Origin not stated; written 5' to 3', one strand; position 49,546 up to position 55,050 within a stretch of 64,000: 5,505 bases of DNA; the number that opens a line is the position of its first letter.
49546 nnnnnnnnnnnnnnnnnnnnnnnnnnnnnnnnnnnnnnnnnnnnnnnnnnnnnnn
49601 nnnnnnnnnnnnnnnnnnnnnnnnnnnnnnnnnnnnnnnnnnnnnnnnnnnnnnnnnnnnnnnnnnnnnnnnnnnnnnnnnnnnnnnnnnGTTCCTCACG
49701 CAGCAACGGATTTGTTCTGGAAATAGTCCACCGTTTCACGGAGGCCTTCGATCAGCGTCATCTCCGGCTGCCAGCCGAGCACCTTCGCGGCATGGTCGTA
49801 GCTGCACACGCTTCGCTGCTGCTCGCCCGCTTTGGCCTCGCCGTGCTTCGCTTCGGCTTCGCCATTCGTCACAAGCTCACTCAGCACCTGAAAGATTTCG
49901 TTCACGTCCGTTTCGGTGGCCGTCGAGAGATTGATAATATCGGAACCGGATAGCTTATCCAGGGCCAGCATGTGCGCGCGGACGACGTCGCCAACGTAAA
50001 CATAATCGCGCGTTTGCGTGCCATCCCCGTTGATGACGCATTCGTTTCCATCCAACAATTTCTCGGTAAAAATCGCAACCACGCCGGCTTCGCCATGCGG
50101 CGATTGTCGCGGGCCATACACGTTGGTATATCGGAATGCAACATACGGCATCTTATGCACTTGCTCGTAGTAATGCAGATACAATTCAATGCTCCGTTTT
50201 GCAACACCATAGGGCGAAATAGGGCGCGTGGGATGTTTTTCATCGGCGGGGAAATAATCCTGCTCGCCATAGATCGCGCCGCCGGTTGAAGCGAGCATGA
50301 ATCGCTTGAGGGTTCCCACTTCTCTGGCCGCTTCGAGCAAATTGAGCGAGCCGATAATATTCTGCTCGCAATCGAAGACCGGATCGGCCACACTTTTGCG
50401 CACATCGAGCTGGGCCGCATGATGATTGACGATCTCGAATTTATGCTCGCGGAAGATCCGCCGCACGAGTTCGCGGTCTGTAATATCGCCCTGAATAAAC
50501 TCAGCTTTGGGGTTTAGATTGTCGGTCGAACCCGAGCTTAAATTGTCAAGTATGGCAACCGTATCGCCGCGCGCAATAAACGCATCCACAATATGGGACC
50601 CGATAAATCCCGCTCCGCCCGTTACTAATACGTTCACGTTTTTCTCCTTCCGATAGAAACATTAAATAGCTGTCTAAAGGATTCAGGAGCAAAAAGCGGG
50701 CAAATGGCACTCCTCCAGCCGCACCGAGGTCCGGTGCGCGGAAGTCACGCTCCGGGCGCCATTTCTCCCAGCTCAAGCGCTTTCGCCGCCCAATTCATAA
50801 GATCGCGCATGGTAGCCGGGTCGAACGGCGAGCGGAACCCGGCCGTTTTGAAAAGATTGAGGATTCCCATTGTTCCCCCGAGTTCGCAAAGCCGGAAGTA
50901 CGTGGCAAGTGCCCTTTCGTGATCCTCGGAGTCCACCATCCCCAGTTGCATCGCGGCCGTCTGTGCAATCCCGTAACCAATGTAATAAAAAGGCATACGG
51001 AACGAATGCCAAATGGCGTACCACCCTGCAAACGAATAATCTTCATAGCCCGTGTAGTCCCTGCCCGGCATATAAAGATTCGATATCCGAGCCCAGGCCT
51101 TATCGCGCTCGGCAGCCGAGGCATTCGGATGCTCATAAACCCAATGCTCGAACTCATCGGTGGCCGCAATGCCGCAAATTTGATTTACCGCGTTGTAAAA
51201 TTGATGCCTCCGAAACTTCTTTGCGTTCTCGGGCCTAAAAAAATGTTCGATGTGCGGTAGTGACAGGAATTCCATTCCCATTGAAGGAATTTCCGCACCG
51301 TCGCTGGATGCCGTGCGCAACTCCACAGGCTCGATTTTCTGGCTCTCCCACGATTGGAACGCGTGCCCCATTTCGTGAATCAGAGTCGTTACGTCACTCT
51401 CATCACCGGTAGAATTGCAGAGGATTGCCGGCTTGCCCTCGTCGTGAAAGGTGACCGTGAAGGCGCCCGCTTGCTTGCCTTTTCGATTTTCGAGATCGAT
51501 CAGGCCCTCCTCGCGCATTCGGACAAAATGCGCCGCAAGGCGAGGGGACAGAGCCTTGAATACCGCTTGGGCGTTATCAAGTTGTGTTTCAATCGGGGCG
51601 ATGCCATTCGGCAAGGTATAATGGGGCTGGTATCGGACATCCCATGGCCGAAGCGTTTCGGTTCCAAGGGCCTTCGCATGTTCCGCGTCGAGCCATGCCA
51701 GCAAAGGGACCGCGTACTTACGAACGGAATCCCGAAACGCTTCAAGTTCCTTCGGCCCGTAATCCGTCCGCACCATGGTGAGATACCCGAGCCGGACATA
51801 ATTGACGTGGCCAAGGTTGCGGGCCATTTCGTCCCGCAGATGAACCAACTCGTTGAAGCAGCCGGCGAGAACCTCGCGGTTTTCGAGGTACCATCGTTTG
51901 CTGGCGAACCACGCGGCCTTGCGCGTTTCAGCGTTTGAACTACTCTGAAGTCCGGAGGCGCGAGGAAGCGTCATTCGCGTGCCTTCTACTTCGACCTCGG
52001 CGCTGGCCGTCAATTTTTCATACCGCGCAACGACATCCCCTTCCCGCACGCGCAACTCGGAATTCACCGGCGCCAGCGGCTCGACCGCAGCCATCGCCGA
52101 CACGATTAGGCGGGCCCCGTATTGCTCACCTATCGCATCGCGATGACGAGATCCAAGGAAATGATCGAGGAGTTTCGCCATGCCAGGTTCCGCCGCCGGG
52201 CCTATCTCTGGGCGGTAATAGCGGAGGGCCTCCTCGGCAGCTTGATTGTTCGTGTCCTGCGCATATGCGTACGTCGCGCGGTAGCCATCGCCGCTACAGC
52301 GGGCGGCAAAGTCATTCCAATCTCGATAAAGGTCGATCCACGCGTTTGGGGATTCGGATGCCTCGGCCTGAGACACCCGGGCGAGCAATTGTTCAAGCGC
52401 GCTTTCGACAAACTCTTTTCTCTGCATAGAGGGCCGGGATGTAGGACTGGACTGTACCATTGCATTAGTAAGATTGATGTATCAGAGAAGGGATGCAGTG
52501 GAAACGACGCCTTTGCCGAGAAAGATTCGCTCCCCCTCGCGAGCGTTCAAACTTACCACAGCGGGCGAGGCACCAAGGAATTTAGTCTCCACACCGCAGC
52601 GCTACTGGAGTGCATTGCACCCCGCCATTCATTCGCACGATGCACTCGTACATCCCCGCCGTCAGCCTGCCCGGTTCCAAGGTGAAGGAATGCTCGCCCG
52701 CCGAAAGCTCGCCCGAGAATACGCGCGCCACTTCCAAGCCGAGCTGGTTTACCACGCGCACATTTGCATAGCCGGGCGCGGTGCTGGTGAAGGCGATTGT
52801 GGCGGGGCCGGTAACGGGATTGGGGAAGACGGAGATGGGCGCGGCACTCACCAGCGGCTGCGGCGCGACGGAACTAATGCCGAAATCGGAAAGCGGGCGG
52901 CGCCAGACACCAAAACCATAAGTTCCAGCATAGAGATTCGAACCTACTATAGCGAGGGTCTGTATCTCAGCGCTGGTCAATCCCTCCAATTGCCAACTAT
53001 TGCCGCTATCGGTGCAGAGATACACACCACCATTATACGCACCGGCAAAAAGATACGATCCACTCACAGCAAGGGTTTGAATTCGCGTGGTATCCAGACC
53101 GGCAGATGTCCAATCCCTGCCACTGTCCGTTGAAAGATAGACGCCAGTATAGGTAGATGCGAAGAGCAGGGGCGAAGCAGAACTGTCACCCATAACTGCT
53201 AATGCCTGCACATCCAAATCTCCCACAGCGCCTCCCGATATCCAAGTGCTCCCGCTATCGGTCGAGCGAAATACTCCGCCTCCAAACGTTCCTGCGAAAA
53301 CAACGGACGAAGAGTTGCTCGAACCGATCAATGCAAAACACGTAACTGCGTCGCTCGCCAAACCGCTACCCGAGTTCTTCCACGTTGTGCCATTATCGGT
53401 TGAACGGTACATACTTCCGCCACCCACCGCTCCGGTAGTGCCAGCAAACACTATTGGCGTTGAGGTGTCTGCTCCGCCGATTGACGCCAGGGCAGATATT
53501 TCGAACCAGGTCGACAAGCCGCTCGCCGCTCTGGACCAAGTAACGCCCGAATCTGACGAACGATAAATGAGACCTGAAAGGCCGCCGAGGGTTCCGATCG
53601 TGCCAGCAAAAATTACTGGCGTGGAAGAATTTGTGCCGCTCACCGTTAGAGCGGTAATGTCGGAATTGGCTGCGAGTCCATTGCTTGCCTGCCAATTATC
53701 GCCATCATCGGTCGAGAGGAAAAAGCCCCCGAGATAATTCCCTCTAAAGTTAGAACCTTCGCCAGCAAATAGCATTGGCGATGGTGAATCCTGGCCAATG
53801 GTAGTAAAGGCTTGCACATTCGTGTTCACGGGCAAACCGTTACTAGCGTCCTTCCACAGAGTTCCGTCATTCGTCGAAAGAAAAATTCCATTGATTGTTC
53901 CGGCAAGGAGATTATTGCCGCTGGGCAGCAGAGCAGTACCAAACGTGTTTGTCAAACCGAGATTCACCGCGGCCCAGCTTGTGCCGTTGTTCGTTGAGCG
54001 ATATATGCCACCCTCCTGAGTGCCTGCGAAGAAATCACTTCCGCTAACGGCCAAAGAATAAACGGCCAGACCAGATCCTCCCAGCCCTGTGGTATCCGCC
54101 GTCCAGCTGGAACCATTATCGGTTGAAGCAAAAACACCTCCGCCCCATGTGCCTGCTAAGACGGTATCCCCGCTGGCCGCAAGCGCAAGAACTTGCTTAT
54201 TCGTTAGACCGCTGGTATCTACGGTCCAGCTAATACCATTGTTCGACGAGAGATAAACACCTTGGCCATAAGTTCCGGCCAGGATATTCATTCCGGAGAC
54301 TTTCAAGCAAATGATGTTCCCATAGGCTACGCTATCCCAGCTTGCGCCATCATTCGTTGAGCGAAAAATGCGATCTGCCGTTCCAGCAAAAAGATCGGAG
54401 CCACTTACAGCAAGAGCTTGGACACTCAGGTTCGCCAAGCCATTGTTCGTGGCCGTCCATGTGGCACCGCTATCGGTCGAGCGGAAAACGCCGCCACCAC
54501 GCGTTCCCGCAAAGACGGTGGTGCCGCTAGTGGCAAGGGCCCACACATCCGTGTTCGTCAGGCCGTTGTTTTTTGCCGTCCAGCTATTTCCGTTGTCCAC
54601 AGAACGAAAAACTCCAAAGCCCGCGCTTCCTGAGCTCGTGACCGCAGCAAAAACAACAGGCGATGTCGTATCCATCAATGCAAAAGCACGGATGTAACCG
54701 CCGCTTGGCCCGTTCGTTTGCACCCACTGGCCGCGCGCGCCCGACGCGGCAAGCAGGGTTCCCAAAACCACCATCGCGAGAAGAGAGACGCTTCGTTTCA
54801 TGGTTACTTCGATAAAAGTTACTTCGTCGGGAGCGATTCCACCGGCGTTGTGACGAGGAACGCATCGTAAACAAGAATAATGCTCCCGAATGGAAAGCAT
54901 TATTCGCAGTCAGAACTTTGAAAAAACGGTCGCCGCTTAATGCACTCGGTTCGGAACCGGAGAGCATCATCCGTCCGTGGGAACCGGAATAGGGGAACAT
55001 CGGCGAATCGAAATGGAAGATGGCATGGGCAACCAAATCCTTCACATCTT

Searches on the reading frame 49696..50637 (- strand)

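Call 68: search_protein_families(library=pfam, proteins=[window:49696-50637:-], max_evalue=0.001)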
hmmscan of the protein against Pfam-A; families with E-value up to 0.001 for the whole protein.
window:49696-50637:- (313 aa): 9 families
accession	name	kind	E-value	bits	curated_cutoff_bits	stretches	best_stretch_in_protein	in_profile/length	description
PF01370.27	Epimerase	-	7e-62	209.4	20.9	1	3-236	1-238/240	NAD dependent epimerase/dehydratase family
PF16363.11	GDP_Man_Dehyd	-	3.7e-58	198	27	1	4-302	1-332/332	GDP-mannose 4,6 dehydratase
PF01073.25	3Beta_HSD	-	2e-22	80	22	1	4-230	1-233/280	3-beta hydroxysteroid dehydrogenase/isomerase family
PF02719.21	Polysacc_synt_2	-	5.1e-18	65.7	20.2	1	3-260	1-251/293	Polysaccharide biosynthesis protein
PF04321.23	RmlD_sub_bind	-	1.3e-12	47.9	27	1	1-177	1-155/287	RmlD substrate binding domain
PF07993.18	NAD_binding_4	-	1.9e-08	34.2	20.1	1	40-180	58-212/258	Male sterility protein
PF13460.12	NAD_binding_10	-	2.3e-07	31.3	27.2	1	7-154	1-131/184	NAD(P)H-binding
PF05368.20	NmrA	-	3.4e-06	27.3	27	1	3-121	5-110/298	NmrA-like family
PF00106.31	adh_short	-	4.6e-05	23.4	26.6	1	2-64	2-70/195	short chain dehydrogenase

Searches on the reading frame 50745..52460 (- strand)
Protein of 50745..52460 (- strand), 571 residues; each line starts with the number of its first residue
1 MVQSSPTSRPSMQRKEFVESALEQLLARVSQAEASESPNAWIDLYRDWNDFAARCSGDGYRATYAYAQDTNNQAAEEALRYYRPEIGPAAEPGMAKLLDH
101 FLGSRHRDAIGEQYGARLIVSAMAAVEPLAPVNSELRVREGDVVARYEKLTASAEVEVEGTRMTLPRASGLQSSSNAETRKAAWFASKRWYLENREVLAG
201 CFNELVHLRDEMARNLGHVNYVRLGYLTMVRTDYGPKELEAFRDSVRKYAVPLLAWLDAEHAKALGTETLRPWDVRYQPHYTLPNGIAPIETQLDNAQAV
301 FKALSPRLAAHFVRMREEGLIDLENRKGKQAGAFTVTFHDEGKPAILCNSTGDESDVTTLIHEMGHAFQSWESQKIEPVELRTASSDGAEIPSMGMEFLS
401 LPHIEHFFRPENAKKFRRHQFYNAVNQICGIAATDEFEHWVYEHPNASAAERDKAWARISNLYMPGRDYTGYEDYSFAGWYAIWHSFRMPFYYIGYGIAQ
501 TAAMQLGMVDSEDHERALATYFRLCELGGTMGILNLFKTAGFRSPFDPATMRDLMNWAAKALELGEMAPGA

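Call 68: search_protein_families(library=pfam, proteins=[window:50745-52460:-], max_evalue=0.001)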
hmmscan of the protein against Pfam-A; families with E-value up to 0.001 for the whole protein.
window:50745-52460:- (571 aa): 1 family
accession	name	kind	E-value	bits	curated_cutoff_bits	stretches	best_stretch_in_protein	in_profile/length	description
PF01432.26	Peptidase_M3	-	3.3e-37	129.4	27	1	171-551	2-452/457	Peptidase family M3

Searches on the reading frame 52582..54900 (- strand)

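Call 68: search_protein_families(library=pfam, proteins=[window:52582-54900:-], max_evalue=0.001)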
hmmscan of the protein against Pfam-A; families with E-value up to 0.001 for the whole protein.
window:52582-54900:- (772 aa): 4 families
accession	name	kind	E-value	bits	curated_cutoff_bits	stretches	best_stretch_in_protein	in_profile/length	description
PF15902.12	Sortilin-Vps10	-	2.6e-21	76.4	33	1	496-605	2-117/446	Sortilin, neurotensin receptor 3,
PF19755.4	DUF6242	-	4.7e-09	36.9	29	0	231-309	142-217/217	Domain of unknown function (DUF6242)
PF02012.26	BNR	-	5.4e-05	23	27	0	498-508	1-11/12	BNR/Asp-box repeat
PF18962.6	Por_Secre_tail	-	0.00051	20.7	27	0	691-756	1-63/75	Secretion system C-terminal sorting domain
